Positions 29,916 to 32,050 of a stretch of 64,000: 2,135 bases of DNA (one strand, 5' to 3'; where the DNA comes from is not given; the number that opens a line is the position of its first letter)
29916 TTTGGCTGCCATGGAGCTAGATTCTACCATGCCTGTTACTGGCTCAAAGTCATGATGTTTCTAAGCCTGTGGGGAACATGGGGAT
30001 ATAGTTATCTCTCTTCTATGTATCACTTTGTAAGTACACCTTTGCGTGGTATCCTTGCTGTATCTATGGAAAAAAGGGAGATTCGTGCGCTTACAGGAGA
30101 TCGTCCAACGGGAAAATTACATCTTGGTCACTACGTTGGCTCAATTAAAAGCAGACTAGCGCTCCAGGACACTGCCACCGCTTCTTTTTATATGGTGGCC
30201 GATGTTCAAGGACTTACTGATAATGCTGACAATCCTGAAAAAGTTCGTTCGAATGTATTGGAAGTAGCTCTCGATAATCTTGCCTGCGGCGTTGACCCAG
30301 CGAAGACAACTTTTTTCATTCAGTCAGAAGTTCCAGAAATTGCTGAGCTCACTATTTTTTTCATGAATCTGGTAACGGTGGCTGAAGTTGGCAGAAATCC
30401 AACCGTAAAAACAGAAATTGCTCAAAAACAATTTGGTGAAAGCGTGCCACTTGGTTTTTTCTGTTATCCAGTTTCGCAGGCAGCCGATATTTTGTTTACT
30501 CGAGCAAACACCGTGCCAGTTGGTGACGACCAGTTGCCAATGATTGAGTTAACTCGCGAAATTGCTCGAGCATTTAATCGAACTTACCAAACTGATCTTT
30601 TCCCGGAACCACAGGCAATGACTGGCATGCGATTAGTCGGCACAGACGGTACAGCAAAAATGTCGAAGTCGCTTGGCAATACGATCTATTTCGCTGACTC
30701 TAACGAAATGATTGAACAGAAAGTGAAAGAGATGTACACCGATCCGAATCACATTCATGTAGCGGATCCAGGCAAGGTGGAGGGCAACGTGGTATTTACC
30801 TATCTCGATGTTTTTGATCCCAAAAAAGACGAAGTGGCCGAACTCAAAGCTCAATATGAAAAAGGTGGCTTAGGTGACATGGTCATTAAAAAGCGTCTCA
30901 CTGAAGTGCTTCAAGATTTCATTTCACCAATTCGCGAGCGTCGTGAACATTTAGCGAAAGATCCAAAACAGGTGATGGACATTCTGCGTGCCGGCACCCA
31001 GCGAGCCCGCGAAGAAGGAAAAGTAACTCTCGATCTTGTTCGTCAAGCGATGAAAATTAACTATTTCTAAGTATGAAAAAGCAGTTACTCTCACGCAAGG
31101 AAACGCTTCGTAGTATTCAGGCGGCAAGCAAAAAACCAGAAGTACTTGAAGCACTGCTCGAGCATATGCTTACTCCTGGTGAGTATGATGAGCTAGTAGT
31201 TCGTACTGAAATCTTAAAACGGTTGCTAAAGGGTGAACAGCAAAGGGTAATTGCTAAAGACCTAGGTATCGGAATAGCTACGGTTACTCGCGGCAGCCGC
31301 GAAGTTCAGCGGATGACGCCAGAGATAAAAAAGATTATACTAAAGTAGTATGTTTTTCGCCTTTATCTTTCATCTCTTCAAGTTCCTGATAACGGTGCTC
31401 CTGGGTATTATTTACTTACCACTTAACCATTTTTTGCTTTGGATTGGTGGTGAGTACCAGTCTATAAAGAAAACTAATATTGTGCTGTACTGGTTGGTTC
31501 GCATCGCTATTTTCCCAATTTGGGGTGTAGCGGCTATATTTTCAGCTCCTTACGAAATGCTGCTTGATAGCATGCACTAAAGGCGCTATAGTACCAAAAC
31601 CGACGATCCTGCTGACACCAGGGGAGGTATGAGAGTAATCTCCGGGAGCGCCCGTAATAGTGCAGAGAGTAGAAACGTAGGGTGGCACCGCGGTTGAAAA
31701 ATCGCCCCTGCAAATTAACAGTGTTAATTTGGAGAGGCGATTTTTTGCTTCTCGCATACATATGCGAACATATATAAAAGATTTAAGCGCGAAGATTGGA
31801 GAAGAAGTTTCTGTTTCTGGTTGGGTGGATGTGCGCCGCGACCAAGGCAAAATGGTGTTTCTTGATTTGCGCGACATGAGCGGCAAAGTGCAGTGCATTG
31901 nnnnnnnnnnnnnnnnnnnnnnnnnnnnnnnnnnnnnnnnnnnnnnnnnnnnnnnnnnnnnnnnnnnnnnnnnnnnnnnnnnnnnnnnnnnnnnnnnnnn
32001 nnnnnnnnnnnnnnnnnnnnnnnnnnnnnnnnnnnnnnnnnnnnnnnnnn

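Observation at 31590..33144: T-box leader controlling a short, GAD-less aspartyl-tRNA synthetase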

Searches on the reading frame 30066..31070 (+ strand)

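Call 9: search_protein_families(library=pfam, proteins=[window:30066-31070:+])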
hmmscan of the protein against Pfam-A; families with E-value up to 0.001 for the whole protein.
window:30066-31070:+ (334 aa): 1 family
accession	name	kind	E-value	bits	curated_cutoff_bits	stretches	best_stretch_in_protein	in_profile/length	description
PF00579.31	tRNA-synt_1b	-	1.9e-64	218.3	21.1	1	2-285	2-290/292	tRNA synthetases class I (W and Y)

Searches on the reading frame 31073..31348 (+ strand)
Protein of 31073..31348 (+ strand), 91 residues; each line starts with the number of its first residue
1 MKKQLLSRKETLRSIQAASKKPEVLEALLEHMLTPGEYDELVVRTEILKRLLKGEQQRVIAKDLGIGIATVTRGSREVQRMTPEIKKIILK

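Call 9: search_protein_families(library=pfam, proteins=[window:31073-31348:+])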
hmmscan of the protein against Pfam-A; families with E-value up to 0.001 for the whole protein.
window:31073-31348:+ (91 aa): 1 family
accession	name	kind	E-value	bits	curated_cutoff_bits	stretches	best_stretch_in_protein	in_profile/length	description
PF01371.25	Trp_repressor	-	1e-15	58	27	1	18-89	12-84/88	Trp repressor protein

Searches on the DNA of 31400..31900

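Call 4: search_rna_families(source=window, start=31400, end=31900, threshold=evalue, max_evalue=10, show_alignments=5)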
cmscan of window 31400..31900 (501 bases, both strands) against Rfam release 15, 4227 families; matches with E-value up to 10: 4.
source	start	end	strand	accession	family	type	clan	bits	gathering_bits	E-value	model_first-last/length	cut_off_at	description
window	31594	31712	+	RF00230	T-box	Cis-reg; leader;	-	40.8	93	1e-07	1-219/219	no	T-box leader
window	31695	31817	-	RF02698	Avalong_thermometer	Cis-reg; thermoregulator;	-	21.5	154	0.082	1-131/131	no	Avalong 5' UTR thermometer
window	31710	31805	+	RF02991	GP20-a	Cis-reg;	-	18.5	47.2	1.1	1-97/97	no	GP20-a RNA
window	31697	31743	-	RF04154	mir-1277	Gene; miRNA;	-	15.4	81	7.6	1-78/78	no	mir-1277 microRNA precursor family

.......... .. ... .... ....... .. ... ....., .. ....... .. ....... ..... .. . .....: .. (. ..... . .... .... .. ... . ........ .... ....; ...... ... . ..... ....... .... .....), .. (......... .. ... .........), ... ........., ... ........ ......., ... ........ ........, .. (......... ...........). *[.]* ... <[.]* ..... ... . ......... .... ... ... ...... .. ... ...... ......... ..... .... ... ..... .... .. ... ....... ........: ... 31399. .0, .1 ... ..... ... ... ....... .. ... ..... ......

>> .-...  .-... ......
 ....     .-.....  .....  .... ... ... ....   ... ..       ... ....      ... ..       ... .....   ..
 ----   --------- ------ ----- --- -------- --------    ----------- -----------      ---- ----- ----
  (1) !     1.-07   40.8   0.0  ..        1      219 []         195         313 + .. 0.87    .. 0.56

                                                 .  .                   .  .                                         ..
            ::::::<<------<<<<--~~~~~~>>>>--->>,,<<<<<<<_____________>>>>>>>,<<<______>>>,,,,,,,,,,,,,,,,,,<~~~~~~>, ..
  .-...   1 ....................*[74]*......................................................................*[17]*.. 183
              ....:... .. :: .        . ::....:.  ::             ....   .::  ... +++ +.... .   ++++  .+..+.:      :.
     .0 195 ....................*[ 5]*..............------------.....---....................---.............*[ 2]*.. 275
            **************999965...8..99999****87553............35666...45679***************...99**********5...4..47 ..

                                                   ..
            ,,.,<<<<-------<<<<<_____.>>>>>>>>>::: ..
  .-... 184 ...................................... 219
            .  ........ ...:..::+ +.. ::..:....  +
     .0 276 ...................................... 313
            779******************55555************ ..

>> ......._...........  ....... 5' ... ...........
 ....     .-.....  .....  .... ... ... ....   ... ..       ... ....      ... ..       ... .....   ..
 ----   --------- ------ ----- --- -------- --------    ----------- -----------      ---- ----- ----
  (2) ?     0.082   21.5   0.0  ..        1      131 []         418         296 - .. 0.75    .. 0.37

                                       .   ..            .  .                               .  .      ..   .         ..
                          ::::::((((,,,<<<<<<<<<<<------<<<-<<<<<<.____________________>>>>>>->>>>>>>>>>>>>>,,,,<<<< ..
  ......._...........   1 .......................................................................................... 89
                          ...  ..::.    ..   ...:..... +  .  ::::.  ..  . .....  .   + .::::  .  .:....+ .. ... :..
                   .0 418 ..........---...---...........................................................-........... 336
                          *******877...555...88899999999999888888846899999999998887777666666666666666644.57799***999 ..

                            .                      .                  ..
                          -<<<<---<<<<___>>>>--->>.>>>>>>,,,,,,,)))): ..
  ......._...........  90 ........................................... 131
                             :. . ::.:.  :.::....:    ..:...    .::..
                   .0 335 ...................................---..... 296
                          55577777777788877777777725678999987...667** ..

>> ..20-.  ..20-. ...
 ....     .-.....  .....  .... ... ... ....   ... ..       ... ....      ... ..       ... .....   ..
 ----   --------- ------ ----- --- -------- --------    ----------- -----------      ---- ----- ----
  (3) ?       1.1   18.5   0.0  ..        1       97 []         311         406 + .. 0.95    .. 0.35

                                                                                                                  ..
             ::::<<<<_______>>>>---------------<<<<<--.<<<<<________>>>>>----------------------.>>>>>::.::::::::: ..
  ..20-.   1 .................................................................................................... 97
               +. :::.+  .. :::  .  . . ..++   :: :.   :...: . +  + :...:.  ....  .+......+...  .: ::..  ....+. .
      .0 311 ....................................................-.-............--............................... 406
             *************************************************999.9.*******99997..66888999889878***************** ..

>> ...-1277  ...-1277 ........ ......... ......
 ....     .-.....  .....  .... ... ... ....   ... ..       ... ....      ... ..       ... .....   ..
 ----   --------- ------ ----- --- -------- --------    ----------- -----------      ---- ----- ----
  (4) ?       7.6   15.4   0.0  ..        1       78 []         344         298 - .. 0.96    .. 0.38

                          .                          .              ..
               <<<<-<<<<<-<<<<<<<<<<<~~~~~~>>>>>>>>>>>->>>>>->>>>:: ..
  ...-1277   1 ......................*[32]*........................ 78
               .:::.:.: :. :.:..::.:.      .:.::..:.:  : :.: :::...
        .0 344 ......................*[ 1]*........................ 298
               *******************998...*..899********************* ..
